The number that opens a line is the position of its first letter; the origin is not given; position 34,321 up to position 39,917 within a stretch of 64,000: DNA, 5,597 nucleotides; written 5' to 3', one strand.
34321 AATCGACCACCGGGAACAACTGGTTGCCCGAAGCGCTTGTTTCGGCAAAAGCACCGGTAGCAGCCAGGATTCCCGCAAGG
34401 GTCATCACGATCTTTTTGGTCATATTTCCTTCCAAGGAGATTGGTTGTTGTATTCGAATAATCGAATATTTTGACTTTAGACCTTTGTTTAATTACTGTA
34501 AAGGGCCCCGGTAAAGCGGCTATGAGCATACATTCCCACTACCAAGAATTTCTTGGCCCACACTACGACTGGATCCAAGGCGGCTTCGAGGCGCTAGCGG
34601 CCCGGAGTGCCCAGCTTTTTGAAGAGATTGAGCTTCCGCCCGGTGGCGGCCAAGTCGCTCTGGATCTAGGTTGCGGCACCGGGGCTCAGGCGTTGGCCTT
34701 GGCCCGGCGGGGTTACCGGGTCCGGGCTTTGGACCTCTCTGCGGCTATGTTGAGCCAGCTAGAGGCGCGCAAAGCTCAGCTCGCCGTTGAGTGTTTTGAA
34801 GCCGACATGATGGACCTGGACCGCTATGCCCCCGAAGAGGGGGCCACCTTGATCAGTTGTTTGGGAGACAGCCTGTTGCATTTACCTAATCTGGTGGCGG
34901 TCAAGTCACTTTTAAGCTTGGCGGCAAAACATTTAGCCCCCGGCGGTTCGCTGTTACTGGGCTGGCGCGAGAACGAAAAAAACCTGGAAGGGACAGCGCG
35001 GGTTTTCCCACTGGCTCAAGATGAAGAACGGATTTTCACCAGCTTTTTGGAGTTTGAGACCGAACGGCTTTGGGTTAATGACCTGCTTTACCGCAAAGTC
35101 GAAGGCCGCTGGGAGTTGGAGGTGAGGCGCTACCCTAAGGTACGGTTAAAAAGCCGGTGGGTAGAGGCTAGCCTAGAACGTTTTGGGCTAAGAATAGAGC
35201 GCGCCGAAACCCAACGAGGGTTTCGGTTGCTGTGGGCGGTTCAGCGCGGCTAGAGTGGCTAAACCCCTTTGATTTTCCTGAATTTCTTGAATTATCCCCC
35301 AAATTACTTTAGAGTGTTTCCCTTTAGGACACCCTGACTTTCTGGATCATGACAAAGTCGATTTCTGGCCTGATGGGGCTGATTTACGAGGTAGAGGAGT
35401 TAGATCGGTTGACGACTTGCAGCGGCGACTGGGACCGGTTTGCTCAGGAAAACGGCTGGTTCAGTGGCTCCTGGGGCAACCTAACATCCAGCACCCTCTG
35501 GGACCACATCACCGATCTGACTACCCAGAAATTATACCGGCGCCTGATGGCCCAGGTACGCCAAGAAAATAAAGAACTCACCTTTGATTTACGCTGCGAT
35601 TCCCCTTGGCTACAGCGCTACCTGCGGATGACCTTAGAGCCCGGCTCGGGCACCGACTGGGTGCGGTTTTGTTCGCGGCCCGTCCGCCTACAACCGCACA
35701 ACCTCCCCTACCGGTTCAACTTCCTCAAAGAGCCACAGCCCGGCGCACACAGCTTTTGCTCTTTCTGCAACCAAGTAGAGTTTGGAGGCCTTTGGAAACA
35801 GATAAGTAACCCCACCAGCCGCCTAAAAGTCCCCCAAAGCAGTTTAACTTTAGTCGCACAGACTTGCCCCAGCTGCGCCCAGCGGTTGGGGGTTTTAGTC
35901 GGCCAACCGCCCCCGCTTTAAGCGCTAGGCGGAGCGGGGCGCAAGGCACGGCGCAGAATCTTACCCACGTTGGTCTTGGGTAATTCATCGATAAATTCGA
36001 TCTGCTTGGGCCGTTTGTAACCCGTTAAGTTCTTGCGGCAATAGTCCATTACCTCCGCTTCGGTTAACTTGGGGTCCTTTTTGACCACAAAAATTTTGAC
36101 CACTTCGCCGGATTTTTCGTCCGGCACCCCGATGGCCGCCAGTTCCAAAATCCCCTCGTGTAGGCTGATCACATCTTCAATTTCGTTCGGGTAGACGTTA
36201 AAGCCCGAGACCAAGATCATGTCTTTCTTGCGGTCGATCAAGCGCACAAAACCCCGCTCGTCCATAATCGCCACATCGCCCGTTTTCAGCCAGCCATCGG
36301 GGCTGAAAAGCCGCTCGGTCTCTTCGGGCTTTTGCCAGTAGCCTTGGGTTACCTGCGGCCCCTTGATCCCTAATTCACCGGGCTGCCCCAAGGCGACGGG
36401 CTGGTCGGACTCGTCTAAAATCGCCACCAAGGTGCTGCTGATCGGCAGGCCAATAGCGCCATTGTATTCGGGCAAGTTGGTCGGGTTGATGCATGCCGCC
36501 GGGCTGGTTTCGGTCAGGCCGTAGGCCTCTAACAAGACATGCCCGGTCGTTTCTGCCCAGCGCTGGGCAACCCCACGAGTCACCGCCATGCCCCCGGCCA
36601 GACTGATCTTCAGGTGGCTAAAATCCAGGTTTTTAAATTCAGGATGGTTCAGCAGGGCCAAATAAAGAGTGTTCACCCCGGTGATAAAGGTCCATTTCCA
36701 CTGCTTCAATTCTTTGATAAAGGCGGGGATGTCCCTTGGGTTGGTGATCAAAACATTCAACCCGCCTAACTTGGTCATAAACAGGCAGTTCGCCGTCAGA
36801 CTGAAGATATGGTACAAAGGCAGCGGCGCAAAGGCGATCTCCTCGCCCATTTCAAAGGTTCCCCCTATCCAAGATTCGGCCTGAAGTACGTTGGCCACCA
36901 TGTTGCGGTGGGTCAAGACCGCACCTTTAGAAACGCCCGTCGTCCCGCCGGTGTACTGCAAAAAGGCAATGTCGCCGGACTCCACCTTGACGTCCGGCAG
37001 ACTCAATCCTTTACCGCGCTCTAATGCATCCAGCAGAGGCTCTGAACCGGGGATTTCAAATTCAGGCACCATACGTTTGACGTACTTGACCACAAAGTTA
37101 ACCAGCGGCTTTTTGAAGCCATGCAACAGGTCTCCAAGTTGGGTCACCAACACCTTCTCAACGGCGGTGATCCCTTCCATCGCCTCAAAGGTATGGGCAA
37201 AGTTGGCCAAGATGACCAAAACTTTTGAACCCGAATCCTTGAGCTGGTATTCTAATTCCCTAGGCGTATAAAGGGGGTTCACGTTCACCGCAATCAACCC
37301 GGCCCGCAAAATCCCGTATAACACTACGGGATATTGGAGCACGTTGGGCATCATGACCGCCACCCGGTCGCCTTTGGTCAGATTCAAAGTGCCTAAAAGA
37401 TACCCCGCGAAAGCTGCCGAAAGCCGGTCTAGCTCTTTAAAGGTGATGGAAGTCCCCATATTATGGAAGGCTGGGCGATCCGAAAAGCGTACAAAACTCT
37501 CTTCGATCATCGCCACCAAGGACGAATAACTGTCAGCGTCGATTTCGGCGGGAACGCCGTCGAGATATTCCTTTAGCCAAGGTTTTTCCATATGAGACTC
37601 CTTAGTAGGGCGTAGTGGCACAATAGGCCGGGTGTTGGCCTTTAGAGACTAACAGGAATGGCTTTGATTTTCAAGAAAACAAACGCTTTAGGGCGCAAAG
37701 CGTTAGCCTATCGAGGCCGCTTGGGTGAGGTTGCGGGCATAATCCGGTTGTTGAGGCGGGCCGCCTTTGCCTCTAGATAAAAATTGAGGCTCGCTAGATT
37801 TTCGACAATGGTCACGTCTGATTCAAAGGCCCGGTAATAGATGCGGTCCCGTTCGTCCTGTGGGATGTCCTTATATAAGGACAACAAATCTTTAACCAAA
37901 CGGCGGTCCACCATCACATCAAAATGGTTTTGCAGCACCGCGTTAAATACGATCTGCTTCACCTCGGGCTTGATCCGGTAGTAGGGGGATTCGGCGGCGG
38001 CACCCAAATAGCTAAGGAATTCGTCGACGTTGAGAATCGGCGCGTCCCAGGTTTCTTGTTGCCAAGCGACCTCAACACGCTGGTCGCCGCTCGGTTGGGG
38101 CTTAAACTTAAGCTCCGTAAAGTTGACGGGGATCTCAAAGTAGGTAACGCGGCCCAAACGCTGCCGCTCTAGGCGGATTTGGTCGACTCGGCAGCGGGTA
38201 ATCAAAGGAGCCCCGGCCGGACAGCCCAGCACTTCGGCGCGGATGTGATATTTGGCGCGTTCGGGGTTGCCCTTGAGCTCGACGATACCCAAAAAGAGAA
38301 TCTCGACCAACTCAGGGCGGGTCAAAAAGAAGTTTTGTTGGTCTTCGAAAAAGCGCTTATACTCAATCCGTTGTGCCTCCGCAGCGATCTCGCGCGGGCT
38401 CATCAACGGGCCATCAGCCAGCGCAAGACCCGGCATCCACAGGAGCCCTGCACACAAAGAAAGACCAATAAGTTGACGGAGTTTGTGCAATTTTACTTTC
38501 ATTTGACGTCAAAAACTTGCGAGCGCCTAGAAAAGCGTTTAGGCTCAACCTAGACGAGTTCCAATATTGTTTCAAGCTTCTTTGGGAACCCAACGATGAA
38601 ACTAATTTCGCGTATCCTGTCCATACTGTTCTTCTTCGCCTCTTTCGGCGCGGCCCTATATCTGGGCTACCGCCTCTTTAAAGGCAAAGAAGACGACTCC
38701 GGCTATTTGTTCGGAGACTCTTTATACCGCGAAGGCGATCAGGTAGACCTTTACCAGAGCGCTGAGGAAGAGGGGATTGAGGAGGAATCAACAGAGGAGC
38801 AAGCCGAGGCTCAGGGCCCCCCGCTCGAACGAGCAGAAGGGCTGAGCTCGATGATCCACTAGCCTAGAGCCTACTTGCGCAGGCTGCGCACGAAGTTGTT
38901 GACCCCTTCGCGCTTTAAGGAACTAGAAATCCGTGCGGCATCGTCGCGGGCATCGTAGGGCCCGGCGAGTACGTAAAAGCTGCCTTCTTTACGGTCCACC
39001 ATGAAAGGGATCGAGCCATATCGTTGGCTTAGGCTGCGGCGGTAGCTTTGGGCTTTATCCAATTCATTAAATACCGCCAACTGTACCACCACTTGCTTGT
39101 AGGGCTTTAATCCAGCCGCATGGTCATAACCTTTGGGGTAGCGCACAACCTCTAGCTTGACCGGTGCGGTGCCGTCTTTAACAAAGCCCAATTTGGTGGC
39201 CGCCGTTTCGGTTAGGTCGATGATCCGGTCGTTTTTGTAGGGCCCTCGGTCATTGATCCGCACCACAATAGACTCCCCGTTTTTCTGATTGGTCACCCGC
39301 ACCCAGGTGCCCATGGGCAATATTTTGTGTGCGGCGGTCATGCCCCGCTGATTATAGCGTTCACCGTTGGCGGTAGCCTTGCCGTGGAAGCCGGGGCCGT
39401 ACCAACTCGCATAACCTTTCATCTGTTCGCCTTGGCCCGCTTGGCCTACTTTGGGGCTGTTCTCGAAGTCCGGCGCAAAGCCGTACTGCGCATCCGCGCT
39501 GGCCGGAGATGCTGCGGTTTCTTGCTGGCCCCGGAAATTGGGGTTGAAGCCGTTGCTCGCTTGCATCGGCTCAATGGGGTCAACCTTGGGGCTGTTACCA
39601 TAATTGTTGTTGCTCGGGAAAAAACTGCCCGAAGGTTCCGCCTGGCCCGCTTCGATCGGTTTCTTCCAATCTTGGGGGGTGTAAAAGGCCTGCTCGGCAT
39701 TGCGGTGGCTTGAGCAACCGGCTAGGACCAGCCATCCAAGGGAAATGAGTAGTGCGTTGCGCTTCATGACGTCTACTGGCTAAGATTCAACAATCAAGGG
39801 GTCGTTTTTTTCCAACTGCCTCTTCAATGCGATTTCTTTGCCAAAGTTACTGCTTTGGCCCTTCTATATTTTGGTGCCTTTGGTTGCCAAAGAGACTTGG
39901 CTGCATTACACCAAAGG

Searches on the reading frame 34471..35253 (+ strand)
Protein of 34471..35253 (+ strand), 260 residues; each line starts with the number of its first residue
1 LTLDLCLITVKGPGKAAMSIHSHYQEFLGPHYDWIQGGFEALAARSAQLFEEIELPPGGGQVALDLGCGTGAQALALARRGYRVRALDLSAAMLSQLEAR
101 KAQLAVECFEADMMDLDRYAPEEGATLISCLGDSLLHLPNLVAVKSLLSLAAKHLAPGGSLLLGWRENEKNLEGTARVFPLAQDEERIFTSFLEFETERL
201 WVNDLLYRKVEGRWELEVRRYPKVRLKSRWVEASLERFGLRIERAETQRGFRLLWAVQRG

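Call 76: search_protein_families(library=pfam, proteins=[window:34471-35253:+], max_evalue=0.00001)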
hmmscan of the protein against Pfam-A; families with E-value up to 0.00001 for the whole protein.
window:34471-35253:+ (260 aa): 5 families
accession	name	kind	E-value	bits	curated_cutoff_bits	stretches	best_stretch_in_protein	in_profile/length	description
PF13649.12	Methyltransf_25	-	9.5e-15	55.5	27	1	64-159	2-97/97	Methyltransferase domain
PF08241.18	Methyltransf_11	-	1.7e-11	45.1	21.2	1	64-162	1-94/95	Methyltransferase domain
PF08242.18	Methyltransf_12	-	9.7e-09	36.3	30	1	64-161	1-98/98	Methyltransferase domain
PF13489.12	Methyltransf_23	-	4.9e-07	30.1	27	1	59-163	22-116/164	Methyltransferase domain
PF03848.20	TehB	-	9.2e-06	25.7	20.4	0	63-128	34-99/193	Tellurite resistance protein TehB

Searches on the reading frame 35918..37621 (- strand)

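Call 87: search_protein_families(library=pfam, proteins=[window:35918-37621:-], max_evalue=0.00001)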
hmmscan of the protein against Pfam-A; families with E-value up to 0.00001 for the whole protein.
window:35918-37621:- (567 aa): 2 families
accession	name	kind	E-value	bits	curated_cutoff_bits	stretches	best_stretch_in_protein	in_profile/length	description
PF00501.34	AMP-binding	-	3.1e-88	296.6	29.9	1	40-429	2-384/384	AMP-binding enzyme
PF13193.12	AMP-binding_C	-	9e-20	71.8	24.5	1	480-554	1-76/76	AMP-binding enzyme C-terminal domain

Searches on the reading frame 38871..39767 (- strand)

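Call 87: search_protein_families(library=pfam, proteins=[window:38871-39767:-], max_evalue=0.00001)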
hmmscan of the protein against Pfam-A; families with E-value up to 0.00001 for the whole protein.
window:38871-39767:- (298 aa): 2 families
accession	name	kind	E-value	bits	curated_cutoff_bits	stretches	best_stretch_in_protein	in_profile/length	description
PF03330.24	DPBB_1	-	3.4e-26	91.7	28.8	1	117-204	3-82/83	Lytic transglycolase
PF05036.18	SPOR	-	4.4e-09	37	21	1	225-294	4-75/76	SPOR domain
